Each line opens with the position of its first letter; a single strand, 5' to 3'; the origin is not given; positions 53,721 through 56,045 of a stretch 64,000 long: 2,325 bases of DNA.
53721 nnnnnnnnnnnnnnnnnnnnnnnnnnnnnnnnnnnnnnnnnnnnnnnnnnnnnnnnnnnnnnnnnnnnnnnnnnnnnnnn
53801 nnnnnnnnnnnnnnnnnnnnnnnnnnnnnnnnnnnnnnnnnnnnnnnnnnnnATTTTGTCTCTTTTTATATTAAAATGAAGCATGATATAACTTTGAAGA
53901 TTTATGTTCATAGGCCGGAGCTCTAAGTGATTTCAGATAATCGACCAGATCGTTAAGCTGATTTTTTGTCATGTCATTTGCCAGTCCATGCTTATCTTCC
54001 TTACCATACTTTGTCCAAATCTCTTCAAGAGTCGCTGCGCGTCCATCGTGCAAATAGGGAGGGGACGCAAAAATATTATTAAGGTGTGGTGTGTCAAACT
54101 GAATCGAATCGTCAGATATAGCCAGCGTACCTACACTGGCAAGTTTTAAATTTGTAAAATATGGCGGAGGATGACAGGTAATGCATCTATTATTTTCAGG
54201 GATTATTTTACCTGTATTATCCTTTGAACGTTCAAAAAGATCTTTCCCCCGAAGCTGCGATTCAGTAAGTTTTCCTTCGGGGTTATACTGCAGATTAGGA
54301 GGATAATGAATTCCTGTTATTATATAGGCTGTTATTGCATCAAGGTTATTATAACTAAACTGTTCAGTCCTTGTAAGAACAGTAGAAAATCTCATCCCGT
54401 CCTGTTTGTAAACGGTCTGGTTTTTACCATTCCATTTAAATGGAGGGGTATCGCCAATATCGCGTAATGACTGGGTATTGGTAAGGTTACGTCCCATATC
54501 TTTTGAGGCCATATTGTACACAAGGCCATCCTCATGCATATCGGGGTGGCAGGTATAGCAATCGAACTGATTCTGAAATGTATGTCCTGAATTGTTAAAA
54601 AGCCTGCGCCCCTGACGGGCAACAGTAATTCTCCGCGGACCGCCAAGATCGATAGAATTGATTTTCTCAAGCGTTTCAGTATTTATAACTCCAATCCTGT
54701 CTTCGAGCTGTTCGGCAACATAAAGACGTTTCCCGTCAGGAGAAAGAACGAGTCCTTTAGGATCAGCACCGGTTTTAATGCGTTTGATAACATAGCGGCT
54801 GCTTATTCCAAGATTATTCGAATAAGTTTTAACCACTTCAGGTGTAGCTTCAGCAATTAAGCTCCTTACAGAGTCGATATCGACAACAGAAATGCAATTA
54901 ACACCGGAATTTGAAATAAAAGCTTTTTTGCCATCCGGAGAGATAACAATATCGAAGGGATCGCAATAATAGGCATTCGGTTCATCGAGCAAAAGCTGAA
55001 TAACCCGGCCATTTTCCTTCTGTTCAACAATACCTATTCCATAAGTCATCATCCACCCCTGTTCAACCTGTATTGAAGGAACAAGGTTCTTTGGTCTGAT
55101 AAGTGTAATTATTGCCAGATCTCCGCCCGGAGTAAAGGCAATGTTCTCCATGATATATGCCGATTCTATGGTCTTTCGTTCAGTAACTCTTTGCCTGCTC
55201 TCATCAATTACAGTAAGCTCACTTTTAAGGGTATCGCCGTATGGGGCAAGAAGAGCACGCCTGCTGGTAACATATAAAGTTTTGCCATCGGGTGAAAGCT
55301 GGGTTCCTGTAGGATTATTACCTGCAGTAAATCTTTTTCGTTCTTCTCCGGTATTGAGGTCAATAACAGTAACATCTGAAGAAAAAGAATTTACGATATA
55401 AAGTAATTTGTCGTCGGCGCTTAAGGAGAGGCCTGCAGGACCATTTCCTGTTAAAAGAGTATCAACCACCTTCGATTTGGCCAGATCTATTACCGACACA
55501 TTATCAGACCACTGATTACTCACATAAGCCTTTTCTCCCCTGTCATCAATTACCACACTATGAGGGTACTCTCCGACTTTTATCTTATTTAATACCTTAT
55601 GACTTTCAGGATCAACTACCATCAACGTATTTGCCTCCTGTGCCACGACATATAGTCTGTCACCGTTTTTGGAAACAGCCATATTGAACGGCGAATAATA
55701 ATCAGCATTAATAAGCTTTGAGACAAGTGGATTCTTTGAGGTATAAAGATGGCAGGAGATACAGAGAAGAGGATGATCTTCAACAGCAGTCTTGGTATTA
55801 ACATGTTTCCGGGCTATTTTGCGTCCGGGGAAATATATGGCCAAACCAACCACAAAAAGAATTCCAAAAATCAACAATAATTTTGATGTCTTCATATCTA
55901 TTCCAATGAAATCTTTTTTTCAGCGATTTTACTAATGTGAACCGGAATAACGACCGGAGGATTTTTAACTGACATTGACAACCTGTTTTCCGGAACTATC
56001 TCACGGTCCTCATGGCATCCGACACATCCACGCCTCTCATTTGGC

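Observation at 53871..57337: Adjacent beta-propeller c-type cytochromes whose architecture recalls propeller-haem redox enzymes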

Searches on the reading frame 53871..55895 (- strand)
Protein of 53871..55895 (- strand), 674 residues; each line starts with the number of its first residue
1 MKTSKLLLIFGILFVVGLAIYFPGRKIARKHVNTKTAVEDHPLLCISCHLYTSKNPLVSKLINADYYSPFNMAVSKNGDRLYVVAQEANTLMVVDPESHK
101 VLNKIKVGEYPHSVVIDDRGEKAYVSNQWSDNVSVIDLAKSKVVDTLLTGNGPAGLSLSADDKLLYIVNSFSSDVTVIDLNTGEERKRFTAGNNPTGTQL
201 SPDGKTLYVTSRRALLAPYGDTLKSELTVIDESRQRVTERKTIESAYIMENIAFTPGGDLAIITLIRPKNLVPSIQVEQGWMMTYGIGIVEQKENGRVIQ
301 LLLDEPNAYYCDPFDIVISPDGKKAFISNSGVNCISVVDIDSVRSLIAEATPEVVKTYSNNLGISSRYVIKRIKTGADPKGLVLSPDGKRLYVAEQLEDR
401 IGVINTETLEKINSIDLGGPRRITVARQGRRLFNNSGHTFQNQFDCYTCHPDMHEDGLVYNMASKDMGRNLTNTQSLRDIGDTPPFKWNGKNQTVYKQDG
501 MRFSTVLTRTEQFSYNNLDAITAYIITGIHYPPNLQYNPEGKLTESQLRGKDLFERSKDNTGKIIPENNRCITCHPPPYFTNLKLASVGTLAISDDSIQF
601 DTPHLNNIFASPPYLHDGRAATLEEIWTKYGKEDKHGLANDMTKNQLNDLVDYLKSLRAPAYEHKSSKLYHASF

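Call 3: search_protein_families(library=pfam, proteins=[window:53871-55895:-], max_evalue=0.01)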
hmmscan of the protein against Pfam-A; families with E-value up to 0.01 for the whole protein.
window:53871-55895:- (674 aa): 13 families
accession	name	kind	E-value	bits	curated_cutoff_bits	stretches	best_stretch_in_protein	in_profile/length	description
PF21783.3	YNCE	-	3.1e-17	63.4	27.1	2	122-197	255-330/339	YNCE-like beta-propeller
PF10282.15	Lactonase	-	4e-14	53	21.7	1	111-229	145-270/344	Lactonase, 7-bladed beta-propeller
PF25174.1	Beta-prop_THOC3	-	4.7e-08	32.8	305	0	170-264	66-147/272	THOC3 beta-propeller domain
PF03150.19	CCP_MauG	-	5.1e-08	34.1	25.6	0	568-666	21-109/149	Di-haem cytochrome c peroxidase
PF08450.18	SGL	-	6e-07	29.7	26.3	0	134-205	118-189/246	SMP-30/Gluconolactonase/LRE-like region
PF07676.18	PD40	-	1.2e-06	28.7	20.9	0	200-214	16-30/38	WD40-like Beta Propeller Repeat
PF02239.22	Cytochrom_D1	-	1.8e-06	27.2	25.5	1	82-197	8-123/368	Cytochrome D1 heme domain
PF01731.26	Arylesterase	-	3.8e-06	27.5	21.3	0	365-404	42-81/86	Arylesterase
PF16819.11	DUF5074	-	6.4e-05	22.6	27.2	1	78-247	52-228/353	Domain of unknown function (DUF5074)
PF00034.26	Cytochrom_C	-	0.0014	20.3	21.3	0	566-657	8-89/90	Cytochrome c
PF23393.2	Beta-prop_WDR90_POC16_2nd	-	0.0019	17.9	60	0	63-113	124-174/291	WDR90/POC16, second beta-propeller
PF05694.17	SBP56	-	0.0021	17.3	34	0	368-397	357-386/453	56kDa selenium binding protein (SBP56)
PF14522.11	Cytochrome_C7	-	0.0078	16.5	24.8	0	433-455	3-25/67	Cytochrome c7 and related cytochrome c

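Call 4: search_protein_families(library=ncbifam, proteins=[window:53871-55895:-], max_evalue=0.01)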
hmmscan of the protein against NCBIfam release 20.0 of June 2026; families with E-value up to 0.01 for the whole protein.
window:53871-55895:- (674 aa): 20 families
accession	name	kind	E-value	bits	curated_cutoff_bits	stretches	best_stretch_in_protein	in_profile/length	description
NF052342.1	hydrazine_BC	exception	9.7e-70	235.5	1250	3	62-407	34-376/690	hydrazine synthase subunit beta-gamma fusion subunit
NF052340.1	hydrazine_beta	equivalog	1.6e-60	205.2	560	1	62-406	28-369/372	hydrazine synthase subunit beta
TIGR03866.1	PQQ_ABC_repeats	subfamily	7.6e-39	133.6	287.3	2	72-238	4-172/310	PQQ-dependent catabolism-associated beta-propeller protein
TIGR02276.1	beta_rpt_yvtn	repeat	9.6e-38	127.9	27.85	4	78-117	3-42/42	beta-propeller repeat protein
NF052280.1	7_blade_YncE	equivalog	6.2e-24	84.4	400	1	64-167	213-315/338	7-bladed beta-propeller protein YncE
NF052341.1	hydrazine_gamma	equivalog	1e-22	80.6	625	2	598-657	279-339/339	hydrazine synthase subunit gamma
NF052460.1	L-NosZ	equivalog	8.8e-21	74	700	3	68-181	133-246/480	clade III lactonase-type nitrous-oxide reductase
NF048007.1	MmpL3Stblzr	equivalog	1.1e-18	67.6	600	2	364-454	255-344/366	MmpL3/TtfA transport complex stabilizer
TIGR03907.1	QH_beta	equivalog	2e-16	60.1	223.2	1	129-211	9-99/338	quinohemoprotein amine dehydrogenase subunit beta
NF038117.1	choice_anch_I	subfamily_domain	3.4e-11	42.7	300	0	68-110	176-218/458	choice-of-anchor I family protein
NF008258.1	PRK11028.1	equivalog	6.1e-08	32.1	370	1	68-212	82-248/330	6-phosphogluconolactonase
TIGR04039.1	MXAN_0977_Heme2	hypoth_equivalog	7.9e-07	28.4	362.85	1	594-633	239-278/336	MbnH family di-heme enzyme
NF038015.2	AztD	exception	4.9e-06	25.5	400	0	393-441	1-49/356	zinc metallochaperone AztD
NF035926.1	scyF_NHL_VPEP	equivalog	8.9e-05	21.8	350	0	66-137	198-274/376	scytonemin biosynthesis PEP-CTERM protein ScyF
NF040606.1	CytoC_perox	subfamily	0.00014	21.3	150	1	424-626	296-452/524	di-heme-cytochrome C peroxidase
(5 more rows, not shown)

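Call 7: search_solved_structures(query=window:53871-55895:-, max_evalue=0.1, show_alignments=3)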
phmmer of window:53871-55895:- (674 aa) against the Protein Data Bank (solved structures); distinct sequences matched with E-value up to 0.1: 19.
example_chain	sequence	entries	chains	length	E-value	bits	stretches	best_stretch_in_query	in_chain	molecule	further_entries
5c2v_B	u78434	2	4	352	2.7e-50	174.6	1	62-406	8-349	HYDRAZINE SYNTHASE BETA SUBUNIT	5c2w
1l0q_A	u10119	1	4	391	1.2e-40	142.8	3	123-217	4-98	Surface layer protein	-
5c2v_C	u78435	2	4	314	3.7e-18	68.4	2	420-560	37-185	HYDRAZINE SYNTHASE GAMMA SUBUNIT | Hypothetical (Di heme) protein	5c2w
3bws_A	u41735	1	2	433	2e-12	49.5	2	110-211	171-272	protein Lp49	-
3vgz_A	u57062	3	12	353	1e-10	43.8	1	70-168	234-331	Uncharacterized protein YncE | PQQ-dependent catabolism-associated beta-propeller protein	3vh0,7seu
3fgb_A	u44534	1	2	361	0.00043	22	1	129-212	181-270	uncharacterized protein Q89ZH8_BACTN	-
7djm_A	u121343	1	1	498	0.00099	20.8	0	152-196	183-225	Protein SUPPRESSOR OF QUENCHING 1, chloroplastic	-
7djl_C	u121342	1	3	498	0.001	20.8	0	152-196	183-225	Protein SUPPRESSOR OF QUENCHING 1, chloroplastic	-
1jmx_B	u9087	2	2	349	0.001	20.8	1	124-211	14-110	Amine Dehydrogenase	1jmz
6tv2_A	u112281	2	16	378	0.0012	20.5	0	88-156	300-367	Protein NirF | Protein NirF,Protein NirF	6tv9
1iqc_A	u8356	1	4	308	0.0014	20.3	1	593-660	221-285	di-heme peroxidase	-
6e1c_A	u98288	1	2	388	0.0015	20.2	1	594-632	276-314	Di-heme enzyme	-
6igb_A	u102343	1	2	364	0.0017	20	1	66-263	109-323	Periplasmic gluconolactonase, PpgL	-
7djk_A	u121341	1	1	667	0.0023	19.6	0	152-195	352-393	Protein SUPPRESSOR OF QUENCHING 1, chloroplastic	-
7djj_A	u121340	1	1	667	0.0023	19.6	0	152-195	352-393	Protein SUPPRESSOR OF QUENCHING 1, chloroplastic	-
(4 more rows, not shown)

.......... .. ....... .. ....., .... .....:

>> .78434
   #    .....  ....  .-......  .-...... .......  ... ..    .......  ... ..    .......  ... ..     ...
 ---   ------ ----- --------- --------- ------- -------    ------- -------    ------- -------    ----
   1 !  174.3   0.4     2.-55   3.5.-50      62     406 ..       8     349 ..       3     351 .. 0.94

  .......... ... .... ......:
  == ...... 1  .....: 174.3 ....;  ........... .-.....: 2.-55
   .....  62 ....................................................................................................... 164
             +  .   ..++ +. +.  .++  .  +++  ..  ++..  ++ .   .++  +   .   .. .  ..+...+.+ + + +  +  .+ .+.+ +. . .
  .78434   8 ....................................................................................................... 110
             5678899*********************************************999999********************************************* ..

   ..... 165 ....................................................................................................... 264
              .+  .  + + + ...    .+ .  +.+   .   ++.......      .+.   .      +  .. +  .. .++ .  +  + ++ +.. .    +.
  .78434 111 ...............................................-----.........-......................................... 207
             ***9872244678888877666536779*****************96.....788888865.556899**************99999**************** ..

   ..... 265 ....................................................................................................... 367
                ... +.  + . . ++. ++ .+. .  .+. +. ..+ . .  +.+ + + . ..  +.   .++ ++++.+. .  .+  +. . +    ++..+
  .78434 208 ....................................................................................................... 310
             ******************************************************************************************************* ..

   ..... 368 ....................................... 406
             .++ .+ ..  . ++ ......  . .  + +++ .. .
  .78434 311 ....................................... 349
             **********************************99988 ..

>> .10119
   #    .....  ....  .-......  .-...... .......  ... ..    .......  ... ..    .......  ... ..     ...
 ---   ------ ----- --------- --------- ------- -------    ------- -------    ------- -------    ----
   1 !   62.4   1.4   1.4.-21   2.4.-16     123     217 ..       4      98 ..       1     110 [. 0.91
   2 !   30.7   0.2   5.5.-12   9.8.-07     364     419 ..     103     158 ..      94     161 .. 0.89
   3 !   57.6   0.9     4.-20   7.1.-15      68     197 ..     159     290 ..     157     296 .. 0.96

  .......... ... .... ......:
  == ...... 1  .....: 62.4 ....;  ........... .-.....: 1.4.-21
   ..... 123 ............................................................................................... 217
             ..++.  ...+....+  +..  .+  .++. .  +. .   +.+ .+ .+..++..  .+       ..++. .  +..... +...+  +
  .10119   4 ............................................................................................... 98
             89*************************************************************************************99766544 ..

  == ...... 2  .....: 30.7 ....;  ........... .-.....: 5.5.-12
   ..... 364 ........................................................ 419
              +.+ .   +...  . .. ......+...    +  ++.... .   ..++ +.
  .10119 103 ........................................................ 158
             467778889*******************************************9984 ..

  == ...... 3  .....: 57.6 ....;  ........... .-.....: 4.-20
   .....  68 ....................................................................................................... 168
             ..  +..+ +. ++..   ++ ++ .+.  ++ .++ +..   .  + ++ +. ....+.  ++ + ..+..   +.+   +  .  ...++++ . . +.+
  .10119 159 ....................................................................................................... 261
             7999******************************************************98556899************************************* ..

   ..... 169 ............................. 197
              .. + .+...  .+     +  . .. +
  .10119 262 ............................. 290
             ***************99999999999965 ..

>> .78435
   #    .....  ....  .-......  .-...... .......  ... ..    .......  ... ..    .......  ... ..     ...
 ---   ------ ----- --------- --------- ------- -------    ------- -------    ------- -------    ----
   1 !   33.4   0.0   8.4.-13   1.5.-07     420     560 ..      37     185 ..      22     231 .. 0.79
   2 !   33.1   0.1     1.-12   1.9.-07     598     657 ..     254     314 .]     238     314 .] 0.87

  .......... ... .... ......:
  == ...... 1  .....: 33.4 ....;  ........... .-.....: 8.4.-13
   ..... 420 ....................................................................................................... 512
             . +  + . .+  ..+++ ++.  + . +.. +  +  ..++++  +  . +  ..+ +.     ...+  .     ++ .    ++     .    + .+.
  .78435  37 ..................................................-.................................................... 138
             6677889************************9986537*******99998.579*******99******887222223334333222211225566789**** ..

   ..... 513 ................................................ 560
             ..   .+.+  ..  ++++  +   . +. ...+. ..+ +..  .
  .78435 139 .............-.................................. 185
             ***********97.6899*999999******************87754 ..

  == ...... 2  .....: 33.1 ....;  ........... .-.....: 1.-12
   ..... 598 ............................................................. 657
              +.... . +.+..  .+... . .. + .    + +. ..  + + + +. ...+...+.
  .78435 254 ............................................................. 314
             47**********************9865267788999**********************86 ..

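Call 9: find_homologous_proteins(query=window:53871-55895:-, max_evalue=1e-10)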
Query window:53871-55895:- (674 aa): 2541 proteins with E <= 1e-10 among 8000 candidates; the best 120 are listed.
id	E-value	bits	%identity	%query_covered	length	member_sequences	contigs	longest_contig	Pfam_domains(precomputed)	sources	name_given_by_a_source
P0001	0.0e+0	1543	100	100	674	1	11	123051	PF22494.4,PF10282.16,PF25174.2,PF01731.27,PF03150.20,PF21783.3,PF02239.23,PF16819.12,PF07676.19,PF08450.19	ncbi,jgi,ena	jgi:YVTN family beta-propeller protein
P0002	0.0e+0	1367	87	100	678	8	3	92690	PF25168.2,PF25174.2,PF01731.27,PF03150.20,PF21783.3,PF02239.23,PF01436.28,PF00034.27,PF08450.19,PF22494.4,PF10282.16,PF26550.2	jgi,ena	-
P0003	0.0e+0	1338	85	100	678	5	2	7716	PF22494.4,PF25168.2,PF10282.16,PF25174.2,PF01731.27,PF03150.20,PF21783.3,PF02239.23,PF07676.19,PF00034.27,PF08450.19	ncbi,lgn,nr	ncbi:MAG: beta-propeller fold lactonase family protein [Bacteroidetes bacterium]|nr:beta-propeller f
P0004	0.0e+0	1335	84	100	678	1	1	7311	PF22494.4,PF10282.16,PF25174.2,PF01731.27,PF03150.20,PF21783.3,PF26550.2,PF02239.23,PF16819.12,PF07676.19,PF08450.19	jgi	jgi:YVTN family beta-propeller protein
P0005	0.0e+0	1331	83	100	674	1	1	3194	PF22494.4,PF10282.16,PF25174.2,PF01731.27,PF03150.20,PF21783.3,PF02239.23,PF16819.12,PF07676.19,PF00034.27,PF08450.19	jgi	-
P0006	0.0e+0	1330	83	100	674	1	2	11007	PF22494.4,PF10282.16,PF25174.2,PF01731.27,PF03150.20,PF21783.3,PF02239.23,PF16819.12,PF07676.19,PF00034.27,PF08450.19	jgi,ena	-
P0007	0.0e+0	1312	82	100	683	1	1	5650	PF22494.4,PF10282.16,PF25174.2,PF01731.27,PF03150.20,PF21783.3,PF02239.23,PF16819.12,PF07676.19,PF00034.27,PF08450.19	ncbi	-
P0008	0.0e+0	1296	82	100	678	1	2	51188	PF22494.4,PF10282.16,PF25174.2,PF01731.27,PF03150.20,PF21783.3,PF02239.23,PF16819.12,PF07676.19,PF00034.27,PF08450.19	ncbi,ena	ncbi:MAG: beta-propeller fold lactonase family protein [Bacteroidota bacterium]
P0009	0.0e+0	1294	81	100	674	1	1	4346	PF22494.4,PF10282.16,PF25174.2,PF01731.27,PF03150.20,PF21783.3,PF02239.23,PF16819.12,PF00034.27,PF08450.19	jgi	jgi:YVTN family beta-propeller protein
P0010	0.0e+0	1289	82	100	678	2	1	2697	PF22494.4,PF10282.16,PF25174.2,PF01731.27,PF03150.20,PF21783.3,PF02239.23,PF16819.12,PF07676.19,PF08450.19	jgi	jgi:YVTN family beta-propeller protein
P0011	0.0e+0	1286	81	100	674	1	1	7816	PF25168.2,PF25174.2,PF23381.2,PF01731.27,PF03150.20,PF21783.3,PF02239.23,PF07676.19,PF00034.27,PF08450.19,PF22494.4,PF10282.16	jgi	jgi:YVTN family beta-propeller protein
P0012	0.0e+0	1283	82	100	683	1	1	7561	PF22494.4,PF10282.16,PF25174.2,PF03150.20,PF21783.3,PF02239.23,PF00034.27,PF08450.19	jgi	jgi:YVTN family beta-propeller protein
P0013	0.0e+0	1280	82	100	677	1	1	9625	PF22494.4,PF10282.16,PF25174.2,PF01731.27,PF03150.20,PF21783.3,PF02239.23,PF16819.12,PF08450.19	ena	-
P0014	0.0e+0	1279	80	100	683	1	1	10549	PF22494.4,PF10282.16,PF25174.2,PF03150.20,PF21783.3,PF02239.23,PF00034.27,PF08450.19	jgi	jgi:YVTN family beta-propeller protein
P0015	0.0e+0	1277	82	99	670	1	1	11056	PF22494.4,PF10282.16,PF25174.2,PF01731.27,PF03150.20,PF21783.3,PF02239.23,PF16819.12,PF07676.19,PF00034.27,PF08450.19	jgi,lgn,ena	-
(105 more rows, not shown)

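Call 25: find_encoding_contigs(protein=P0001, flank=10000, max_places=4)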
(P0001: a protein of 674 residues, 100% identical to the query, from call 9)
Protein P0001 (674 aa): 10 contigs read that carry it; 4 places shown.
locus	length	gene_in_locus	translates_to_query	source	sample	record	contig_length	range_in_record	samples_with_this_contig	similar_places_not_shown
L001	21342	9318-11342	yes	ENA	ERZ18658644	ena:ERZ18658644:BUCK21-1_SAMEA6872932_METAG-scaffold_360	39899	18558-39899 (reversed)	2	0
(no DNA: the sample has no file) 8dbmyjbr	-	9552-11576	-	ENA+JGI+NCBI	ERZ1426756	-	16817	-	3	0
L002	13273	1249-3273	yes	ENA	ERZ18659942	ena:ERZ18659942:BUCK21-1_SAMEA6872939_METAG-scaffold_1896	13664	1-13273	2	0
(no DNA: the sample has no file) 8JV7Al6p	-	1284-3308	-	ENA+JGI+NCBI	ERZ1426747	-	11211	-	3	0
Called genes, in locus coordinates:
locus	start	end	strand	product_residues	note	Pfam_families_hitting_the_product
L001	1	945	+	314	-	?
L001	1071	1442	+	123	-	PF00248:Aldo_ket_red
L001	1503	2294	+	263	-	PF00248:Aldo_ket_red, PF13187:Fer4_9 (weak)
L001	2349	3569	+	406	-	PF00266:Aminotran_5 (weak), PF03841:SelA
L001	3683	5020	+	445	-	PF00083:Sugar_tr, PF07690:MFS_1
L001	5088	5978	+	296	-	PF20138:DUF6528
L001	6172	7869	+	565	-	PF13517:FG-GAP_3, PF01839:FG-GAP (weak), PF13517:FG-GAP_3, PF07593:UnbV_ASPIC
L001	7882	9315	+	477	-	PF26549:Tricorn_N (faint), PF18582:HZS_alpha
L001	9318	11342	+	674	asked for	PF03150:CCP_MauG (faint), PF08450:SGL (faint), PF16819:DUF5074 (faint), PF21783:YNCE (faint), PF22494:choice_anch_I (faint), PF02239:Cytochrom_D1 (faint), PF07676:PD40 (faint), PF10282:Lactonase (faint), +2 more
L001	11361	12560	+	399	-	PF07494:Reg_prop (faint)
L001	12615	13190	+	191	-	PF01042:Ribonuc_L-PSP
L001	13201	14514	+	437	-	PF13458:Peripla_BP_6, PF01094:ANF_receptor, PF13433:Peripla_BP_5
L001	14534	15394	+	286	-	PF00793:DAHP_synth_1, PF03102:NeuB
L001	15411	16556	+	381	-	PF13433:Peripla_BP_5, PF13458:Peripla_BP_6, PF01094:ANF_receptor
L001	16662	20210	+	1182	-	PF13424:TPR_12 (faint), PF00515:TPR_1 (faint), PF07719:TPR_2 (faint), PF13414:TPR_11 (weak), PF14559:TPR_19 (weak), PF23914:TPR_CcmH_CycH (weak), PF13517:FG-GAP_3, PF07593:UnbV_ASPIC (weak), +5 more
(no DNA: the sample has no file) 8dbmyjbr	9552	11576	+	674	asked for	PF03150:CCP_MauG (faint), PF08450:SGL (faint), PF16819:DUF5074 (faint), PF21783:YNCE (faint), PF22494:choice_anch_I (faint), PF02239:Cytochrom_D1 (faint), PF07676:PD40 (faint), PF10282:Lactonase (faint), +2 more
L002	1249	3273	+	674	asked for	PF03150:CCP_MauG (faint), PF08450:SGL (faint), PF16819:DUF5074 (faint), PF21783:YNCE (faint), PF22494:choice_anch_I (faint), PF02239:Cytochrom_D1 (faint), PF07676:PD40 (faint), PF10282:Lactonase (faint), +2 more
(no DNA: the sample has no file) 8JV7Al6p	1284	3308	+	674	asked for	PF03150:CCP_MauG (faint), PF08450:SGL (faint), PF16819:DUF5074 (faint), PF21783:YNCE (faint), PF22494:choice_anch_I (faint), PF02239:Cytochrom_D1 (faint), PF07676:PD40 (faint), PF10282:Lactonase (faint), +2 more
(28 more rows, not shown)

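Call 28: list_cluster_members(proteins=[window:53871-55895:-, window:55898-57331:-])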
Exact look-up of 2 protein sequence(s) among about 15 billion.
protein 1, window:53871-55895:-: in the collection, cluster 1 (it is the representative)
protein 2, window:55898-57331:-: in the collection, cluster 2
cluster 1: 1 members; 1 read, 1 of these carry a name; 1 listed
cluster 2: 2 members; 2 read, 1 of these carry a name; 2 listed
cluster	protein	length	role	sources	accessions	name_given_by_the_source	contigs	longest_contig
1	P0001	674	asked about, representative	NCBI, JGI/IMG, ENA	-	YVTN family beta-propeller protein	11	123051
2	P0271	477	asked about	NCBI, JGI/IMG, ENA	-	hypothetical protein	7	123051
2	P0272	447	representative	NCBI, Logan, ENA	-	-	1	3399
